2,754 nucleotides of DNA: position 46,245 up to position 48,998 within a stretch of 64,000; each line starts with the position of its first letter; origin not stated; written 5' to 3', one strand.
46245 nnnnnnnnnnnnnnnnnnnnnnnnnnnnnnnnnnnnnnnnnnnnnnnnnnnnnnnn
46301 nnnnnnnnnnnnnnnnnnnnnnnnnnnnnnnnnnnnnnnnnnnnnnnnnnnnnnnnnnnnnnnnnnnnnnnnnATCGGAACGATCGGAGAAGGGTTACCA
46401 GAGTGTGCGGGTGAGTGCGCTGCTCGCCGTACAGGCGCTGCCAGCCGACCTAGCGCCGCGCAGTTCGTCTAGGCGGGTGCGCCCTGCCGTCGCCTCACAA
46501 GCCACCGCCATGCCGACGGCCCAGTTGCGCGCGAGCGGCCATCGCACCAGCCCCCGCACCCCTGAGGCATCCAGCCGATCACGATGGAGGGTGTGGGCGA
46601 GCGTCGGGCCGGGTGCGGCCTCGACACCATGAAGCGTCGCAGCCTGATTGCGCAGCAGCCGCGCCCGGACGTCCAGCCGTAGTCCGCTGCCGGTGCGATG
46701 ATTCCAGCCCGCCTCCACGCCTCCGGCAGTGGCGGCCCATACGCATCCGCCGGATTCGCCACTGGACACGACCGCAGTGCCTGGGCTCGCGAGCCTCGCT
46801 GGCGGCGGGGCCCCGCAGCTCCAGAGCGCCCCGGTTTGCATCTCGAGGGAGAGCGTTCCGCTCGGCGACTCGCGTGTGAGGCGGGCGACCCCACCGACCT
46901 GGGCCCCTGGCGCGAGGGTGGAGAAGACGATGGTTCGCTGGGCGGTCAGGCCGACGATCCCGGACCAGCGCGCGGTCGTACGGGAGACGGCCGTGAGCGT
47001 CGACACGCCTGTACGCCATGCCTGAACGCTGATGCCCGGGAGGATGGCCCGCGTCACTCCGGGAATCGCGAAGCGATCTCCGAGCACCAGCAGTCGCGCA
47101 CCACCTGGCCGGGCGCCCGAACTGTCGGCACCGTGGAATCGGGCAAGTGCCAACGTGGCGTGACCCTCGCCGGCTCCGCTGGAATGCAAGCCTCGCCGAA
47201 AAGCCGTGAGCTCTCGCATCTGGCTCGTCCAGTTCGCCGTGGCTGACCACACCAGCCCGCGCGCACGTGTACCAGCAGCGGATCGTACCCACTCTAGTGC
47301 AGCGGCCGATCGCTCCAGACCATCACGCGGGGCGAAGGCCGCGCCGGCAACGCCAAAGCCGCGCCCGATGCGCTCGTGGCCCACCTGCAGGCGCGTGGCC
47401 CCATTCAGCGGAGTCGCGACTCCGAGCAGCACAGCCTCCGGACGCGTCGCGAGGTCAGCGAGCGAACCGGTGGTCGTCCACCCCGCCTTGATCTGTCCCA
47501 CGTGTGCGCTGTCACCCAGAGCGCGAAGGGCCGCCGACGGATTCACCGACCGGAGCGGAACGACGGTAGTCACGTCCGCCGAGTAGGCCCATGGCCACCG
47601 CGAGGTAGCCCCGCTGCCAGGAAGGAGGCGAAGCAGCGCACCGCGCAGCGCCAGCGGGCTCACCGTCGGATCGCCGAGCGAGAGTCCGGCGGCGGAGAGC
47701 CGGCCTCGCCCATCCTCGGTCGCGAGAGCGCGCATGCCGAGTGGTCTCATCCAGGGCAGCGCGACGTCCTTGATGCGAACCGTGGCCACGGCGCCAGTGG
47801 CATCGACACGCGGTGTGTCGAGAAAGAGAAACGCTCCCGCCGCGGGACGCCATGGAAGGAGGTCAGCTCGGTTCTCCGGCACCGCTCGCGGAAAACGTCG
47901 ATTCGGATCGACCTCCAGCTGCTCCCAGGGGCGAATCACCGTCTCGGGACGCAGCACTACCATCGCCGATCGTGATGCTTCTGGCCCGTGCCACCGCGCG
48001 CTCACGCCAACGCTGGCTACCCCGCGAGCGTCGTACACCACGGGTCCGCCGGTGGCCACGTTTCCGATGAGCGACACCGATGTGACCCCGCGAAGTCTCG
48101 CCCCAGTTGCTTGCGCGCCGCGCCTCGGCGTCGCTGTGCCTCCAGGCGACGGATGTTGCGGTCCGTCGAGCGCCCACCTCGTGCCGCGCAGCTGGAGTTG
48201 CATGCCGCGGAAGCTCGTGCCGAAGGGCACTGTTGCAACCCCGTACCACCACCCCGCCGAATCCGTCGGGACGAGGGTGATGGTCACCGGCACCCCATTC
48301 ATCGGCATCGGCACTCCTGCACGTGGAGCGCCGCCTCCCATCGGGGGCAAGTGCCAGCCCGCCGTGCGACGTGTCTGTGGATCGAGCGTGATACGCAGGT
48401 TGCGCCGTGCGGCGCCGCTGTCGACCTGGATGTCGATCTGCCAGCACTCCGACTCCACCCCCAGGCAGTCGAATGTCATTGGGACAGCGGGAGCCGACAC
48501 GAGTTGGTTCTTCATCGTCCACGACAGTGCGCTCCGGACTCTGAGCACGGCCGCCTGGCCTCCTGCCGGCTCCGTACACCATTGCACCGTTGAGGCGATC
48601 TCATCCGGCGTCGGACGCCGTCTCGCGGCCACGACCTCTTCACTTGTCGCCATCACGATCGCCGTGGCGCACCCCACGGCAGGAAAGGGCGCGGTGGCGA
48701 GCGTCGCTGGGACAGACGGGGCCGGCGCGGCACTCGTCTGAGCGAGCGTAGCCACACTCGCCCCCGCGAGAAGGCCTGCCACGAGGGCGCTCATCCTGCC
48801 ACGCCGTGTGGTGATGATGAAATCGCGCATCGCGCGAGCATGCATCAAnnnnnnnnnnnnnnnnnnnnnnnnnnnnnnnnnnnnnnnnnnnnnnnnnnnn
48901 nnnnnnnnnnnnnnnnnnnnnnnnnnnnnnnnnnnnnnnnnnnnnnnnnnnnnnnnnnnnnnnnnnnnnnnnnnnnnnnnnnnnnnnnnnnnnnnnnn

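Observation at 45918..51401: Candidate undescribed surface-fibre or amyloid-like module: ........-repeat secreted protein, Big2/gluzincin lipoprotein, putative 817-aa OM barrel and a small lipoprotein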

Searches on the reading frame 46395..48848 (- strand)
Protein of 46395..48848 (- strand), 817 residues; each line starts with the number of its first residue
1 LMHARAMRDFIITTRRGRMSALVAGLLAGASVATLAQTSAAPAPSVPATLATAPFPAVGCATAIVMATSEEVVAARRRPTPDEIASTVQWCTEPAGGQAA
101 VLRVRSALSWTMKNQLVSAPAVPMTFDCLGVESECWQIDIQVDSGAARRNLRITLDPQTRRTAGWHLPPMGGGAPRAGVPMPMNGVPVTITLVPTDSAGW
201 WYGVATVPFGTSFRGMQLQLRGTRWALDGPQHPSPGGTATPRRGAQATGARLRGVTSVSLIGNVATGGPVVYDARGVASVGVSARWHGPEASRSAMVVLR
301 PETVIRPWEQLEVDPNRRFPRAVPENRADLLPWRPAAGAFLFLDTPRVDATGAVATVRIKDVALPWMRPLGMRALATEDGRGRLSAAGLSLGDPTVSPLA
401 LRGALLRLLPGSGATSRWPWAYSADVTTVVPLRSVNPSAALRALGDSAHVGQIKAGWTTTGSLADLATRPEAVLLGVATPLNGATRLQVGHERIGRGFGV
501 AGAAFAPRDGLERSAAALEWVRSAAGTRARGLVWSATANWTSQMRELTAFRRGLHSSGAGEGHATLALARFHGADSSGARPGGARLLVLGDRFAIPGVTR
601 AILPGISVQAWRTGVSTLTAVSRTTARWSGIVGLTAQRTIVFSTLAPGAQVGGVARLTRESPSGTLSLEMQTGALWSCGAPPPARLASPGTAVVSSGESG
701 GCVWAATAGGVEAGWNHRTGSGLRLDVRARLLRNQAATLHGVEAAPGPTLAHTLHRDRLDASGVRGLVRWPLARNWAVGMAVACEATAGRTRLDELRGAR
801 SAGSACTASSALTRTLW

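Call 6: search_protein_families(library=pfam, proteins=[window:46395-48848:-], max_evalue=1)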
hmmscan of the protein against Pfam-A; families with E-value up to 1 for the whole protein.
window:46395-48848:- (817 aa): 0 families

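Call 7: search_protein_families(library=ncbifam, proteins=[window:46395-48848:-], max_evalue=1)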
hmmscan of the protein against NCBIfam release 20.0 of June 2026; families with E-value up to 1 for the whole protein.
window:46395-48848:- (817 aa): 0 families

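Call 10: search_solved_structures(query=window:46395-48848:-, max_evalue=10)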
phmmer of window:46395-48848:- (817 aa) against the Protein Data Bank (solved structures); distinct sequences matched with E-value up to 10: 1.
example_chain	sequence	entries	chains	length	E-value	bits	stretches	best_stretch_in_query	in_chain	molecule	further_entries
9ydx_Aa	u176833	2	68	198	0.73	11.2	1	126-199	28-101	Flagellar M-ring protein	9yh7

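Call 12: find_homologous_proteins(query=window:46395-48848:-)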
Query window:46395-48848:- (817 aa): 1 proteins with E <= 0.001 among 8000 candidates.
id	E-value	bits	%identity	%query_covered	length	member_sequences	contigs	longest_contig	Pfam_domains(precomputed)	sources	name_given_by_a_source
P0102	0.0e+0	1775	100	100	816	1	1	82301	-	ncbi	-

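Call 32: search_protein_representatives(protein=window:46395-48848:-)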
Query: 817 residues. Proteins with E-value up to 0.001 (for the whole library): 7; up to 1e-10: 4; up to 1e-30: 1. The best 7 are listed.
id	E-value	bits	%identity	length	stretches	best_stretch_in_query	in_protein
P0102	0.0e+00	1775.0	100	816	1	2-817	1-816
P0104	2.0e-17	79.2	37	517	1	271-712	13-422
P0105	2.3e-13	65.8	33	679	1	145-586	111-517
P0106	7.8e-12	60.7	33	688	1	298-512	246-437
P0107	2.8e-07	45.6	30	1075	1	86-518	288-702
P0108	8.2e-06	40.8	32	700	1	182-519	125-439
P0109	9.3e-04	34.0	31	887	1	219-686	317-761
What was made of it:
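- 46395..48848 (-): P3: an 817-aa secreted protein. It has low-confidence N-terminal beta-sandwich region(s), a strongly conserved motif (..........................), and a C-terminal region of about 460 residues with about 21 long antiparallel strands, read as a probable outer-membrane beta-barrel. Four invariant Cys lie in the C-terminal part, and the protein ends in ...TLW. Only 6 relatives in 1.84 billion representative proteins, E from 2e-17 to 9e-4 (call 32).
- P3 has only 6 relatives in 1.84e9 representative proteins (call 32).
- Tried and rejected: The exhaustive HMMER search was needed to find the P3 family (call 32).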

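Call 34: search_protein_families(library=pfam, proteins=[P0104, P0105, P0106, P0107, P0108, P0109], max_evalue=0.1)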
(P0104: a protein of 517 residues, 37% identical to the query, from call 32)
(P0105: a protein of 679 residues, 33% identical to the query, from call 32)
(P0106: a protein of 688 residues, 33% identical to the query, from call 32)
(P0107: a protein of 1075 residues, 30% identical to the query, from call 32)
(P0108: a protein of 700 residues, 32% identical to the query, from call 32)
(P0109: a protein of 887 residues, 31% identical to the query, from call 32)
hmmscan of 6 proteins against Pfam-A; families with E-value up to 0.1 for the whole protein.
P0104 (517 aa): 0 families

P0105 (679 aa): 0 families

P0106 (688 aa): 0 families

P0107 (1075 aa): 0 families

P0108 (700 aa): 0 families

P0109 (887 aa): 0 families
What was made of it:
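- On TonB-dependent transporters: No Plug or TonB_dep_Rec Pfam hit in P3 or its 6 homologues (calls 6, 34).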

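Call 35: find_encoding_contigs(protein=P0105, flank=8000, max_places=3)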
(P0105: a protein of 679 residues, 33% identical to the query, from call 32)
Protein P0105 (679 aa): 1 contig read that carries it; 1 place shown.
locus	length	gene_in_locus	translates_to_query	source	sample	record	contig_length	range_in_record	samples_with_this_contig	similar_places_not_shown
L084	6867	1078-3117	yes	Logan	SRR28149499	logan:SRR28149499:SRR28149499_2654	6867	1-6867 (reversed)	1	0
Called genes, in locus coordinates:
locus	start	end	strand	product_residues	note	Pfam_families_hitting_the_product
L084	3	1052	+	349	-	?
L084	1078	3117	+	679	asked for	-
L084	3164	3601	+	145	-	-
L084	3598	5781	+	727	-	PF00082:Peptidase_S8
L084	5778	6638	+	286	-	-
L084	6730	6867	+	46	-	?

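Call 38: find_encoding_contigs(protein=P0108, flank=8000, max_places=3)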
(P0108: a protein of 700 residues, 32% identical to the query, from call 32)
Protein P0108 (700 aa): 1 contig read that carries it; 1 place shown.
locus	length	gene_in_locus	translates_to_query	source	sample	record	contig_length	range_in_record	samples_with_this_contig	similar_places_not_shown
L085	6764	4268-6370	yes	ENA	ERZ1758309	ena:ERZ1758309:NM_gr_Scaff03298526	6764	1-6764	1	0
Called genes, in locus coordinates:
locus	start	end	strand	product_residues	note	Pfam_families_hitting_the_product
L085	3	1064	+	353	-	?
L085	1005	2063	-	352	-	PF07719:TPR_2 (faint), PF13424:TPR_12 (faint)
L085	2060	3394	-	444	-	PF01078:Mg_chelatase (faint), PF00158:Sigma54_activat, PF14532:Sigma54_activ_2, PF07728:AAA_5 (weak), PF25601:AAA_lid_14, PF02954:HTH_8 (faint)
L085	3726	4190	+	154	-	-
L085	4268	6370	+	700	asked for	-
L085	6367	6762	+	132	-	?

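Call 39: find_encoding_contigs(protein=P0106, flank=8000, max_places=3)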
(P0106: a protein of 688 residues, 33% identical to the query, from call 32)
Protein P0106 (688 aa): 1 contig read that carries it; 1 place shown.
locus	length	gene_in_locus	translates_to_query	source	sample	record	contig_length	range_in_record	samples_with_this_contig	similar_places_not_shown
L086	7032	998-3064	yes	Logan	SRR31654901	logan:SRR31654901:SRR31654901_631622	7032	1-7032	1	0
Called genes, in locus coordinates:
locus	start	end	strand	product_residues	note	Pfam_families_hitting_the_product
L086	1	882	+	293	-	?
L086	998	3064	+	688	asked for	-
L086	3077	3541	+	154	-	-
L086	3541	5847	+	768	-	PF00082:Peptidase_S8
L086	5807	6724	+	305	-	-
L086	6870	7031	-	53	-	?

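Call 44: find_encoding_contigs(protein=P0107, flank=10000, max_places=3)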
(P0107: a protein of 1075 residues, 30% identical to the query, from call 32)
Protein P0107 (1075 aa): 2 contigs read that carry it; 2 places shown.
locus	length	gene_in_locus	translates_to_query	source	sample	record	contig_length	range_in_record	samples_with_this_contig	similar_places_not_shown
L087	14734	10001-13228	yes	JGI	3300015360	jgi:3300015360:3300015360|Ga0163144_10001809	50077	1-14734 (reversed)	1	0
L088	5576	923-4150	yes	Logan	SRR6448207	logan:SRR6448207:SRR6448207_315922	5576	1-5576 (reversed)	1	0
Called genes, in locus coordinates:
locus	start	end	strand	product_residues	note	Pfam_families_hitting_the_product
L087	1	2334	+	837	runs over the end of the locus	PF13086:AAA_11, PF13245:AAA_19, PF13604:AAA_30 (weak), PF13087:AAA_12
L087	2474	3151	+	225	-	-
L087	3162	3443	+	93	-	-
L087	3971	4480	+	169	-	-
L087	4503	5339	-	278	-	PF12762:DDE_Tnp_IS1595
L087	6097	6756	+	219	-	PF01734:Patatin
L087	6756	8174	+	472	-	-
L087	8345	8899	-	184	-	-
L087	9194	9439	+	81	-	-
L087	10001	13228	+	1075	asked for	-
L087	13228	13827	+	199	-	-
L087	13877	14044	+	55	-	-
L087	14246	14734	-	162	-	?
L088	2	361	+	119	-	?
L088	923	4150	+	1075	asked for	-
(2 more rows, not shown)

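Call 45: find_encoding_contigs(protein=P0109, flank=10000, max_places=3)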
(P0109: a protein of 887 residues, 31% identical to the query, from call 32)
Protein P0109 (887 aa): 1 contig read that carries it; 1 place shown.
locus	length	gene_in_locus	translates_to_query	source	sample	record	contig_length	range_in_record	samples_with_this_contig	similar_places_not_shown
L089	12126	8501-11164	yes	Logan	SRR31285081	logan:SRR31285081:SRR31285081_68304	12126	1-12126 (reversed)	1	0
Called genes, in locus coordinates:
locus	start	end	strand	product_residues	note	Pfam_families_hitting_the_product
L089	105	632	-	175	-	PF03073:TspO_MBR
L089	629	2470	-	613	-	-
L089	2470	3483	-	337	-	-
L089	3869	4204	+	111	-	PF05154:TM2 (weak)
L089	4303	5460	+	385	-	-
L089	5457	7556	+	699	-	PF13428:TPR_14 (faint), PF07719:TPR_2 (faint), PF13432:TPR_16 (faint), PF14559:TPR_19 (weak), PF07721:TPR_4 (faint), PF14559:TPR_19 (weak)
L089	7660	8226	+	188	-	PF01988:VIT1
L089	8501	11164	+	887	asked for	-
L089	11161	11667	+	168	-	-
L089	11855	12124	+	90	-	?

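Call 46: find_encoding_contigs(protein=P0104, flank=10000, max_places=3)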
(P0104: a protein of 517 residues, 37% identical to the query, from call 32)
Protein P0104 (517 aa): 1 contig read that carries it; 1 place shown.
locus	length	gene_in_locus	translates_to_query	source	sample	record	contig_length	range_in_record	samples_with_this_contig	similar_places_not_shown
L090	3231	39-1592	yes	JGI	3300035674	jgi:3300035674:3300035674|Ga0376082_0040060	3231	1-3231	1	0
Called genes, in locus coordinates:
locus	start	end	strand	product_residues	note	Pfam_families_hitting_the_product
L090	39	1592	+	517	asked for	-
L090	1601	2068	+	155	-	-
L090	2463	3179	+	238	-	PF07589:PEP_exosort_dom (weak)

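Call 55: find_related_loci(query=A4, collection=metagenome_contigs, flank=10000)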
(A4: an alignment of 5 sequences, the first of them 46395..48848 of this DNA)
Query A4 (817 aa) in metagenome_contigs; peptide patterns used: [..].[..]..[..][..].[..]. (x = any residue, [..] = any of these).
67 stretches matched a pattern, but none encodes a relative of the query by tblastn (E <= 1e-3).

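Call 66: predict_structure(alignment_id=A2)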
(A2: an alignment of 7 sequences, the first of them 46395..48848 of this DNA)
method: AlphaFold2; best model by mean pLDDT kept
length: 817 residues; sequences in the alignment: 7
mean_pLDDT: 54.1   pTM: 0.48
mean pLDDT of the five models: 54.1, 49.7, 48.6, 42.9, 40.5
residues with pLDDT >= 90: 14; 70-90: 209; 50-70: 228; < 50: 366
segments of 3 or more residues with pLDDT < 50: 1-134, 169-177, 180-185, 194-201, 220-253, 268-274, 318-326, 335-339, 349-351, 410-415, 502-508, 525-530, 552-558, 560-566, 570-624, 680-700, 738-756, 792-802
pLDDT, mean of each block of 10 residues (from residue 1): 42 37 33 29 24 26 28 28 33 35 38 28 30 50 54 56 50 41 51 45 49 53 43 26 26 60 58 52 78 76 60 57 45 51 51 74 66 76 74 76 71 53 80 59 57 79 68 80 76 69 48 74 52 62 66 47 46 33 25 30 28 30 50 60 59 80 86 75 35 35 76 88 86 64 26 47 87 83 73 43 66 79
secondary structure, 60 per line:
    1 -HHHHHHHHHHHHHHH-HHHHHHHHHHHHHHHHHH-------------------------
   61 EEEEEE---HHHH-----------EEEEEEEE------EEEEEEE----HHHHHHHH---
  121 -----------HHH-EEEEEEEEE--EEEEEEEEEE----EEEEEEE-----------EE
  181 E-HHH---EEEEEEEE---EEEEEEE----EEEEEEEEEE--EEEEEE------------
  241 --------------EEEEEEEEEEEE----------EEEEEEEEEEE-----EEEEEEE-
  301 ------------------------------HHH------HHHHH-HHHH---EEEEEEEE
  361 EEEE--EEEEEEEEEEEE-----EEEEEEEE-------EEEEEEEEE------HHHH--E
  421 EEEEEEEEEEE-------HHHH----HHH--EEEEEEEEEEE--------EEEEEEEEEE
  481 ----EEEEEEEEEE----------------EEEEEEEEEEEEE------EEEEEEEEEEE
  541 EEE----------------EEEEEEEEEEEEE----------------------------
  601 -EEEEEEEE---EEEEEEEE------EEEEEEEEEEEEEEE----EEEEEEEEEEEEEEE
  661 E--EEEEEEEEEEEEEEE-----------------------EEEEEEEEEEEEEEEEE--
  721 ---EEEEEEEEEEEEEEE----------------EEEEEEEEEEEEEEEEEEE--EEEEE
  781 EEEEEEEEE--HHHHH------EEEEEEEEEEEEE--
elements in order (helices of 4 or more, strands of 3 or more residues): H2-16 H18-35 E61-66 H70-73 E85-92 E99-105 H110-117 E136-144 E147-156 E161-167 E179-181 E189-196 E200-206 E211-220 E223-228 E255-266 E277-287 E293-299 H340-344 H346-349 E353-364 E367-378 E384-391 E399-407 H414-417 E420-431 H439-442 E452-462 E471-480 E485-494 E511-523 E530-543 E560-572 E602-609 E613-620 E627-641 E646-661 E664-678 E702-718 E724-738 E755-773 E776-789 H792-796 E803-815
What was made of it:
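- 46395..48848 (-): AF2 model: mean pLDDT 54, pTM 0.48, strands over 353-815 (call 66).
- On Outer-membrane beta-barrel proteins (fold class): The AF2 model has about 21 long strands over residues 353-815, but mean pLDDT is 54 (call 66).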

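Call 68: fold_search(model_id=the predicted structure, library=pdb)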
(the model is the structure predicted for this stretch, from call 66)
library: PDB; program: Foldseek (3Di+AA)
matches with E <= 10: 816; with E <= 0.001: 124
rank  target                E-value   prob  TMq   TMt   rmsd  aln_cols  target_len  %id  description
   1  6v81                  2.4e-06  1.00  0.21  0.25  18.4       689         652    9  The crystal structure of the outer-membrane transporter YncD (released 2020-05-06)
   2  4aip_A                2.6e-06  1.00  0.23  0.26  19.9       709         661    7  The FrpB iron transporter from Neisseria meningitidis (F3-3 variant) (released 2013-01-23)
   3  4aip_B                3.2e-06  1.00  0.22  0.26  20.4       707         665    7  The FrpB iron transporter from Neisseria meningitidis (F3-3 variant) (released 2013-01-23)
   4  6e4v                  3.7e-06  1.00  0.22  0.25  20.7       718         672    8  The Crystal Structure of FhuE from E. coli in complex with its substrate Coprogen (released 2019-04-10)
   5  4b7o                  6.1e-06  1.00  0.24  0.29  15.6       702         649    8  THE FrpB IRON TRANSPORTER FROM NEISSERIA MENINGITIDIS (F5-1 VARIANT) APOPROTEIN FORM (released 2013-01-23)
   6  9c4o                  6.7e-06  1.00  0.20  0.23  22.7       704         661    8  Cryo-EM structure of PqqU with ligand PQQ (released 2024-06-19)
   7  5dl7                  9.6e-06  1.00  0.22  0.38  16.7       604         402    9  Crystal structure of Acinetobacter baumannii OccAB3 (released 2016-02-03)
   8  3efm                  1.4e-05  1.00  0.21  0.27  21.5       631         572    8  Structure of the alcaligin outer membrane recepteur FauA from Bordetella pertussis (released 2009-03-31)
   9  5fr8_A                1.4e-05  1.00  0.22  0.25  19.3       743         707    8  Crystal structure of the siderophore receptor PirA from Acinetobacter baumannii (released 2016-05-11)
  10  6z34                  1.9e-05  1.00  0.15  0.27  26.0       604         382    8  CymD monoaromatic hydrocarbon channel (released 2020-11-04)
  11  4aip_C                2.0e-05  1.00  0.23  0.26  17.8       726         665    6  The FrpB iron transporter from Neisseria meningitidis (F3-3 variant) (released 2013-01-23)
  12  8h1s_A                2.6e-05  0.99  0.21  0.21  25.9      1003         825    7  Crystal structure of apo-LptDE complex (released 2023-10-11)
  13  2y0k                  2.8e-05  1.00  0.20  0.38  16.6       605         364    9  Crystal Structure of Pseudomonas Aeruginosa OpdO (released 2011-12-21)
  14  4aiq                  3.1e-05  1.00  0.24  0.27  16.3       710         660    8  The FrpB iron transporter from Neisseria meningitidis (F5-1 variant) (released 2013-01-23)
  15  6z8q_B                3.5e-05  1.00  0.22  0.27  18.0       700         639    8  Copper transporter OprC (released 2021-06-09)
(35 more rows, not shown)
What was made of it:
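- On Outer-membrane beta-barrel proteins (fold class): The top 50 Foldseek hits are all outer-membrane barrels, E down to 2e-6, with TM-scores of 0.1-0.4 (call 68).
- On TonB-dependent transporters: The structural similarity is generic to barrels (call 68).
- On LptD/LptE: The Foldseek match to LptDE has E = 2.6e-5 but TM-score 0.21 (call 68).
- Closest known: LptD/LptE. Same: LptDE appears among the Foldseek matches, E = 2.6e-5 (call 68).
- P3 as an outer-membrane barrel (calls 66, 68). The best Foldseek matches of the P3 model are TonB-dependent transporters: YncD, FrpB and FhuE, E about 2e-6 (call 68).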

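Call 73: search_solved_structures(query=A4, max_evalue=10)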
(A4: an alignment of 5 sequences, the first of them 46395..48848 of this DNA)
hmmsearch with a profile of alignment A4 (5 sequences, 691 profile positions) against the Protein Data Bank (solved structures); distinct sequences matched with E-value up to 10: 0.

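Call 74: search_protein_families(library=pfam, proteins=[L084:5778-6635:+, L086:5807-6721:+, L084:3164-3598:+, L086:3077-3538:+, L090:1601-2065:+, L087:13228-13824:+, L089:11161-11664:+, L085:3726-4187:+, L084:3598-5778:+], max_evalue=0.1)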
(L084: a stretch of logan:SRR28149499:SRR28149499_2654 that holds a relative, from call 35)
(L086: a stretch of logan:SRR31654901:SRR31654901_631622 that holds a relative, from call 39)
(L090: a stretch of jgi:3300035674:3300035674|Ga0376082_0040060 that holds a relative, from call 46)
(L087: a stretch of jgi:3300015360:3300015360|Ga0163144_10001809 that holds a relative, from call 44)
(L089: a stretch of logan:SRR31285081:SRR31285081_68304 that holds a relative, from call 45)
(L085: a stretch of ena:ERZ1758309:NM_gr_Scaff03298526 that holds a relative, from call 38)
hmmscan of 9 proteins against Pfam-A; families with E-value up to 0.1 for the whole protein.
L084:5778-6635:+ (286 aa): 1 family
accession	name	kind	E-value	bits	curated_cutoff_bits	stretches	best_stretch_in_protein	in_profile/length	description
PF13505.12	OMP_b-brl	-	0.005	17.5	28.7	1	83-158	91-166/175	Outer membrane protein beta-barrel domain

L086:5807-6721:+ (305 aa): 0 families

L084:3164-3598:+ (145 aa): 0 families

L086:3077-3538:+ (154 aa): 0 families

L090:1601-2065:+ (155 aa): 0 families

L087:13228-13824:+ (199 aa): 0 families

L089:11161-11664:+ (168 aa): 0 families

L085:3726-4187:+ (154 aa): 0 families

L084:3598-5778:+ (727 aa): 2 families
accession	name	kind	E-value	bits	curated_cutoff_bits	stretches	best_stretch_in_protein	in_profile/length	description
PF00082.27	Peptidase_S8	-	1.2e-33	117.1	21.8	2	452-595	160-281/288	Subtilase family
PF13860.13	FlgD_ig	-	0.058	13.8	27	0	665-713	26-76/79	FlgD Ig-like domain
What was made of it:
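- On Curli (Csg): The homologues of P3, P4 and the repeat proteins also give none (calls 34, 74).
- No Pfam hit to the YjbH, YjbF or GfcC models (calls 6, 34, 74).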
